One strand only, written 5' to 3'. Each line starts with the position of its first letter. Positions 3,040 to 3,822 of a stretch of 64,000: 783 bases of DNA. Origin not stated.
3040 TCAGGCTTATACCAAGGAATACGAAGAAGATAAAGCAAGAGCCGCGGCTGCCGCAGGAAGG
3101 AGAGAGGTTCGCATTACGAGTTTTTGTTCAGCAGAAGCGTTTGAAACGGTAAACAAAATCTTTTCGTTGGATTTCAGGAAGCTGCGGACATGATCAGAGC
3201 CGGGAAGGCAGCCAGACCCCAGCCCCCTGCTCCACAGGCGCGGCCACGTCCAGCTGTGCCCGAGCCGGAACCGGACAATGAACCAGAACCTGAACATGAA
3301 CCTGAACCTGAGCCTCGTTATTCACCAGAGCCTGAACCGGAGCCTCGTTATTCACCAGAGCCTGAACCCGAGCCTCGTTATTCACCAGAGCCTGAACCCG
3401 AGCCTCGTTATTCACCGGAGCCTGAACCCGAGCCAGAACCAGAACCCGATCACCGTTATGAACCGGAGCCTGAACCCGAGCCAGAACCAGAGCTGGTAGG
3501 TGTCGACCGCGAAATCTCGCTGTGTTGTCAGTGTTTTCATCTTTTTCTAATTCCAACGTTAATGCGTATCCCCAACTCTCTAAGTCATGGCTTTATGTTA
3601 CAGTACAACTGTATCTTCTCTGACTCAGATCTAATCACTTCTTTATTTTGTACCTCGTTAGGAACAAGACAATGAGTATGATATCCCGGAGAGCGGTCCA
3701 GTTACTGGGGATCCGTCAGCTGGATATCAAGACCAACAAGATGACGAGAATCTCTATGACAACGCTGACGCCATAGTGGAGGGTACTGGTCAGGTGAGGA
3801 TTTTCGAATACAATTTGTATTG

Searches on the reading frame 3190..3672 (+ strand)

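Call 49: search_protein_families(library=pfam, proteins=[window:3190-3672:+], max_evalue=0.001)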
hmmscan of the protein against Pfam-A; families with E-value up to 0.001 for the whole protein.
window:3190-3672:+ (161 aa): 1 family
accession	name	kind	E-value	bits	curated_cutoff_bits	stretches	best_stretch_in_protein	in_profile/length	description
PF05887.16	Trypan_PARP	-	7.6e-05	23.2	100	1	47-101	58-112/134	Procyclic acidic repetitive protein (PARP)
